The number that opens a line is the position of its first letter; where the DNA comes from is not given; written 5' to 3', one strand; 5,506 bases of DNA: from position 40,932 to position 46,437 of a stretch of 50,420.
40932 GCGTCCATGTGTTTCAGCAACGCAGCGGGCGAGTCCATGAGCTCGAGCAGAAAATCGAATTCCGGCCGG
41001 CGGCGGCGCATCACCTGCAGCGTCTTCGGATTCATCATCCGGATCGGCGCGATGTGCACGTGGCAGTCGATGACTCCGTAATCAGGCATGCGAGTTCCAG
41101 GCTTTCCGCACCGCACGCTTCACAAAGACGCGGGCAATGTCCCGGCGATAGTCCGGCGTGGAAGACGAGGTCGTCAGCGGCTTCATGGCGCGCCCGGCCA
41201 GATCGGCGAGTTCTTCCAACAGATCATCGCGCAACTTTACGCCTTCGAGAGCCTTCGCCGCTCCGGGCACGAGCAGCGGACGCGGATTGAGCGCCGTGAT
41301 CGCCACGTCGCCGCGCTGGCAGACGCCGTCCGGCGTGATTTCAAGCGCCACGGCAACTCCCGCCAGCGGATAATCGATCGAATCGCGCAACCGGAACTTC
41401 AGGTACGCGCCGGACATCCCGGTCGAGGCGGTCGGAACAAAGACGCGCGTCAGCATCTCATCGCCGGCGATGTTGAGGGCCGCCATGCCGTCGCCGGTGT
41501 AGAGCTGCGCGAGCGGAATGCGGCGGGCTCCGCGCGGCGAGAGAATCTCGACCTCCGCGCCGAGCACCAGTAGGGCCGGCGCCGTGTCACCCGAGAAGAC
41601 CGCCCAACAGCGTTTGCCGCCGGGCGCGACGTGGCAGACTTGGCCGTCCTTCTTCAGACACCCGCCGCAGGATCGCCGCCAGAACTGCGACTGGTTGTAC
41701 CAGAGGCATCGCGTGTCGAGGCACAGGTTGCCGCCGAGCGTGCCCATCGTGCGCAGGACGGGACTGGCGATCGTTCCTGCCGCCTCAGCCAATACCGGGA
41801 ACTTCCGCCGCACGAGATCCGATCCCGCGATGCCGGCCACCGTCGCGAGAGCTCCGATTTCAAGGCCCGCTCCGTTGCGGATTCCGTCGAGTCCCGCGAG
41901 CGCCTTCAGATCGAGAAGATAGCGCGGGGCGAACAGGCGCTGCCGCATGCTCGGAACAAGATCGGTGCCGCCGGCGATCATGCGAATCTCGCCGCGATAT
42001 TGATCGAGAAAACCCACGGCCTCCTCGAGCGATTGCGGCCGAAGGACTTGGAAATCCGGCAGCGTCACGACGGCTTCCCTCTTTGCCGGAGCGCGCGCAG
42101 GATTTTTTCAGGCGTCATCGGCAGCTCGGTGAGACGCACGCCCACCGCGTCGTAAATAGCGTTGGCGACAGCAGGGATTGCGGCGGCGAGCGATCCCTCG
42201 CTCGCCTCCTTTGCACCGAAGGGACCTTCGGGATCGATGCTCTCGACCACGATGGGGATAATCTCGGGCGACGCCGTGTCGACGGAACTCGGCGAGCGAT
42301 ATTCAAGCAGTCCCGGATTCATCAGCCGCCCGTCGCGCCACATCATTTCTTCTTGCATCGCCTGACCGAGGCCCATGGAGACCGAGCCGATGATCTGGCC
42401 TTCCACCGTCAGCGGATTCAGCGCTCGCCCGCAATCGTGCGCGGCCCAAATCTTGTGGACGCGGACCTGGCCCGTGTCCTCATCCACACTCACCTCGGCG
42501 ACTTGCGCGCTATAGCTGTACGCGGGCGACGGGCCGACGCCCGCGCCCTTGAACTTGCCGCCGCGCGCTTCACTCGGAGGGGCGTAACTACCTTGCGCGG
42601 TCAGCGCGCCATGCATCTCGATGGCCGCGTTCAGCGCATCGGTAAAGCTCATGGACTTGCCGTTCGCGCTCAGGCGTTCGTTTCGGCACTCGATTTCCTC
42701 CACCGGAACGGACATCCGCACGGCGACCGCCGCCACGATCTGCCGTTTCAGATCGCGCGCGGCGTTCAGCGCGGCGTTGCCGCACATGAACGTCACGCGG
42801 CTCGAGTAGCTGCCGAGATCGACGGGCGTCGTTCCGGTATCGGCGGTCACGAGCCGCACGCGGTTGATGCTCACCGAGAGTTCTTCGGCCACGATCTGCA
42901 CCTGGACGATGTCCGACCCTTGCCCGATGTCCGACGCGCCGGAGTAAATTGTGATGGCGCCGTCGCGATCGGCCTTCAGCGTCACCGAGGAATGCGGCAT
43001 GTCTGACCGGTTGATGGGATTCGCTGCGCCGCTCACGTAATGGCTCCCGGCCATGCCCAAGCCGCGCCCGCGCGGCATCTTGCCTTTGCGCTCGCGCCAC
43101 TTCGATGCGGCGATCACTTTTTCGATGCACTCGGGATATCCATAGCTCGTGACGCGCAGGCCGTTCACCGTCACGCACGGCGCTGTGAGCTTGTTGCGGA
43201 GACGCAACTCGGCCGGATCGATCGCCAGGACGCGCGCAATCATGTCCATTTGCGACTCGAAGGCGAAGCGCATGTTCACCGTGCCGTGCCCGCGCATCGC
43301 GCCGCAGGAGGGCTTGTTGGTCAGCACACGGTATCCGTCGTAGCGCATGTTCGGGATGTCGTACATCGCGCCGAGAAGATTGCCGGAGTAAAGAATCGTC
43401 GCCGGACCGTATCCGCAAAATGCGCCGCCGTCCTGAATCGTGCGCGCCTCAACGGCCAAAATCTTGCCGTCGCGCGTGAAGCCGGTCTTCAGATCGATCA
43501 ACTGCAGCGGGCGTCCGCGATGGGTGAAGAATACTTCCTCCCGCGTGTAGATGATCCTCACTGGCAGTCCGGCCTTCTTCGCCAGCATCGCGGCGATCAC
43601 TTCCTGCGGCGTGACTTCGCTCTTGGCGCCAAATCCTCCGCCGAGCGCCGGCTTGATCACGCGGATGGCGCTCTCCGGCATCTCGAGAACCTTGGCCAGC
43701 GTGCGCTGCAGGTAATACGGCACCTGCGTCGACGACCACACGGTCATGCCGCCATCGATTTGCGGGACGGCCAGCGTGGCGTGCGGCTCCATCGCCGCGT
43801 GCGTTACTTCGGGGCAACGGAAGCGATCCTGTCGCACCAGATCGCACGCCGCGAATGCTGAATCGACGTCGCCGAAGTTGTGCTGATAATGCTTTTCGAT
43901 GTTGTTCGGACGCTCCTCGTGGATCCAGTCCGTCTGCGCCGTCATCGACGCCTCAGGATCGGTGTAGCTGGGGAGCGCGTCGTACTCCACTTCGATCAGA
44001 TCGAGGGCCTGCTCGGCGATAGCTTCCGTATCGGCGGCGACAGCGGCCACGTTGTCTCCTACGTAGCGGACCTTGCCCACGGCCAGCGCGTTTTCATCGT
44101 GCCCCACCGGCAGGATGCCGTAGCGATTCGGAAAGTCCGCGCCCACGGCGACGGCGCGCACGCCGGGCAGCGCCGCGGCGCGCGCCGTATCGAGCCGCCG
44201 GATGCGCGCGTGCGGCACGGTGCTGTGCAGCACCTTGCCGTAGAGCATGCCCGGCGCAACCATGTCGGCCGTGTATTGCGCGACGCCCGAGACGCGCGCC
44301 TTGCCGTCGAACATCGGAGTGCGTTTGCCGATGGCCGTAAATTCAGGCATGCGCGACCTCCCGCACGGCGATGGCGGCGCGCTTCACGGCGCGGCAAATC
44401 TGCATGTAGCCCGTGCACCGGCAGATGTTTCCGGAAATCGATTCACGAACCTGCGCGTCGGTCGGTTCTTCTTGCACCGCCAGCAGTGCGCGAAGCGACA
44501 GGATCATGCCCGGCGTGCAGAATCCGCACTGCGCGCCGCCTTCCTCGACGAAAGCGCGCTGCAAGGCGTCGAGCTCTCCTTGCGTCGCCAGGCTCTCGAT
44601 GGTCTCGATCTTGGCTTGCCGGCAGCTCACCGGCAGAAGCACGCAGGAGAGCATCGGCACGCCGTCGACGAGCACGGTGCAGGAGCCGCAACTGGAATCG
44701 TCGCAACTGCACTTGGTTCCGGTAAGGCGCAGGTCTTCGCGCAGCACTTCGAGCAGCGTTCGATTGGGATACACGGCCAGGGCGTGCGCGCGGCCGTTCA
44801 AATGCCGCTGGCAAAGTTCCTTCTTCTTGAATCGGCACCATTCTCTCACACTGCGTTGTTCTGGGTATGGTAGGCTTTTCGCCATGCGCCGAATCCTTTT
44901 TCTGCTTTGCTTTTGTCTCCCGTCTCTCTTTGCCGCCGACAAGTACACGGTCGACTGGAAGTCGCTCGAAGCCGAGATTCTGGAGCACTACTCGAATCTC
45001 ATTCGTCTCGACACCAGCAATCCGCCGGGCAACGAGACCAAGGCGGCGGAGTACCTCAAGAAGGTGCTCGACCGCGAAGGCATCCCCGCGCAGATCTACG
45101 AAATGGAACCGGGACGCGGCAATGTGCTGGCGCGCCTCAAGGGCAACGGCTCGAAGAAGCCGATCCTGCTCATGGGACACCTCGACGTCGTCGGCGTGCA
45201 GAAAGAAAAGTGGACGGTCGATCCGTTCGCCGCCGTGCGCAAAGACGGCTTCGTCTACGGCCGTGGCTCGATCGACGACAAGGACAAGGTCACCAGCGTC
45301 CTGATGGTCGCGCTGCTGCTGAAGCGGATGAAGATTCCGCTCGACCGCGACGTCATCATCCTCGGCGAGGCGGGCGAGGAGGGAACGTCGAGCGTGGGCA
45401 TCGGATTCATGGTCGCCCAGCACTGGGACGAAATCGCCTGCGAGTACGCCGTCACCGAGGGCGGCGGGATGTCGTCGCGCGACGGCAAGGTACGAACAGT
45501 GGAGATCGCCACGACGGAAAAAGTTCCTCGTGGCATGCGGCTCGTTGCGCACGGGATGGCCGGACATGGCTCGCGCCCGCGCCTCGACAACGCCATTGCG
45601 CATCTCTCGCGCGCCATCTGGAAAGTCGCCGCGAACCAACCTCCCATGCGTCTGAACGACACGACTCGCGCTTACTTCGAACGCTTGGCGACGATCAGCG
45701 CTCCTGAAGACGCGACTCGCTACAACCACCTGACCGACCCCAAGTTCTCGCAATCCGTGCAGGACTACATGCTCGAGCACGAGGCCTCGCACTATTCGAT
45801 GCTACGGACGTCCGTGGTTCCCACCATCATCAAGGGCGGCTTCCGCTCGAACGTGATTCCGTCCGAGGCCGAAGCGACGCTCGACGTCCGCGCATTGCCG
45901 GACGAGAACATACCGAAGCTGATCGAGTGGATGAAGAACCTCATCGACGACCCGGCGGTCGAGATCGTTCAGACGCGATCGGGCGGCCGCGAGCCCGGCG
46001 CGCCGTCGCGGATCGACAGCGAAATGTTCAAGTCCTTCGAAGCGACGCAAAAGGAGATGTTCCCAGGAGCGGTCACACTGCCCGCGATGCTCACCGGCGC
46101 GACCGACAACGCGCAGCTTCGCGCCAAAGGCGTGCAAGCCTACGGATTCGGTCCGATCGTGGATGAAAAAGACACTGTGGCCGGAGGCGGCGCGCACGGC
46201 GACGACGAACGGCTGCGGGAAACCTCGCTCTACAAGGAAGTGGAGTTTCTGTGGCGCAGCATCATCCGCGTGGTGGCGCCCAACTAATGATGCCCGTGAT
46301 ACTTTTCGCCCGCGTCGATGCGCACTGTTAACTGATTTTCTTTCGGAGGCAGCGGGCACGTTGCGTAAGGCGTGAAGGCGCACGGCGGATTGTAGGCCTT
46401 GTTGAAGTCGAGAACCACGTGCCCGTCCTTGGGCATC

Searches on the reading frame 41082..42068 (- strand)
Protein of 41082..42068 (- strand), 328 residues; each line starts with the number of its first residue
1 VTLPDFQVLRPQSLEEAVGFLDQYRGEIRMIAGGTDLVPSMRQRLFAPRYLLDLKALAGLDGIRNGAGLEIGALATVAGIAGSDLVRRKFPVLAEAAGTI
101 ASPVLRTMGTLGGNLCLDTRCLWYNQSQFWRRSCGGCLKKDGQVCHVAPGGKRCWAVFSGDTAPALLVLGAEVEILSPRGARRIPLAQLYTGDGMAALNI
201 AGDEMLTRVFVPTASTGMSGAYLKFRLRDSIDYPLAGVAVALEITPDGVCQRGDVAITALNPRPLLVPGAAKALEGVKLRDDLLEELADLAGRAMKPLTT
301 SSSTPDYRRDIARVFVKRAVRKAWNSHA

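Call 68: search_protein_families(library=pfam, proteins=[window:41082-42068:-], max_evalue=0.0001)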
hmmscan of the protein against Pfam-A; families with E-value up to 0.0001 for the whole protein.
window:41082-42068:- (328 aa): 2 families
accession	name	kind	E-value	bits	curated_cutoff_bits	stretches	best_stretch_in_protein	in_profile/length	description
PF00941.27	FAD_binding_5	-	1.4e-39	136.1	27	1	5-213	2-169/170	FAD binding domain in molybdopterin dehydrogenase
PF03450.22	CO_deh_flav_C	-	5.3e-15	55.8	25.5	1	228-322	8-101/102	CO dehydrogenase flavoprotein C-terminal domain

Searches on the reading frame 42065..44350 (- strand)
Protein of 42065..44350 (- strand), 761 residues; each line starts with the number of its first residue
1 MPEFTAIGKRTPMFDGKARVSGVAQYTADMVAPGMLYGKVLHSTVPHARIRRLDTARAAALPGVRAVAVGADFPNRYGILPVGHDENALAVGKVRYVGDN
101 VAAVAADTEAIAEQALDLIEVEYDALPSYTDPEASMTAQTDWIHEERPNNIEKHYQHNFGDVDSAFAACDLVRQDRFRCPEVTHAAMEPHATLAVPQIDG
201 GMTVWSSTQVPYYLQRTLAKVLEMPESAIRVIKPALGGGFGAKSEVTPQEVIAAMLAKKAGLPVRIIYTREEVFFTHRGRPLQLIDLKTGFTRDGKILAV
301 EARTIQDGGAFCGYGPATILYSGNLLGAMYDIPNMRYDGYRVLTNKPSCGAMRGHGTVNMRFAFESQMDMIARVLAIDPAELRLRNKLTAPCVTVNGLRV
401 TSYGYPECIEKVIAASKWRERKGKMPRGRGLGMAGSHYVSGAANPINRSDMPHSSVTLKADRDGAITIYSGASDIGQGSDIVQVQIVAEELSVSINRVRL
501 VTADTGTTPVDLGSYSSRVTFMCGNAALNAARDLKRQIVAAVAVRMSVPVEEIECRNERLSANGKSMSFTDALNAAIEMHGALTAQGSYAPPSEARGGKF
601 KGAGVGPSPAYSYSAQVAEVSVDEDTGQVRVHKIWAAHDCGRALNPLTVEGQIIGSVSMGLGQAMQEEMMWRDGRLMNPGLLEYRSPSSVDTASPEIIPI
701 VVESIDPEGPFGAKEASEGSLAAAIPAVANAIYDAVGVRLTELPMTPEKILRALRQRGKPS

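Call 68: search_protein_families(library=pfam, proteins=[window:42065-44350:-], max_evalue=0.0001)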
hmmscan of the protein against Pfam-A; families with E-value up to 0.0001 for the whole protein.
window:42065-44350:- (761 aa): 3 families
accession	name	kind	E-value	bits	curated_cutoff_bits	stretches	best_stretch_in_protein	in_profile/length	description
PF02738.23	MoCoBD_1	-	2.3e-84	282.8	27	1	143-386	1-243/244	Molybdopterin cofactor-binding domain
PF20256.3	MoCoBD_2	-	1.4e-72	245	27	1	414-691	7-281/283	Molybdopterin cofactor-binding domain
PF01315.27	Ald_Xan_dh_C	-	1.3e-28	99.9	31.3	1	21-127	1-110/110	Aldehyde oxidase and xanthine dehydrogenase, a/b hammerhead domain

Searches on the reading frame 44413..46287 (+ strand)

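Call 68: search_protein_families(library=pfam, proteins=[window:44413-46287:+], max_evalue=0.0001)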
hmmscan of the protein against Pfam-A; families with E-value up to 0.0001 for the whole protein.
window:44413-46287:+ (624 aa): 3 families
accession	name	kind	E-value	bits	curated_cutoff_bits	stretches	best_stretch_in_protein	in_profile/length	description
PF01546.33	Peptidase_M20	-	2.4e-23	83.6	24.6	1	252-615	1-202/206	Peptidase family M20/M25/M40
PF07687.19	M20_dimer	-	2.1e-15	57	21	1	374-517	8-105/107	Peptidase dimerisation domain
PF04389.22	Peptidase_M28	-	1.3e-06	28.7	21.3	1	237-324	1-68/193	Peptidase family M28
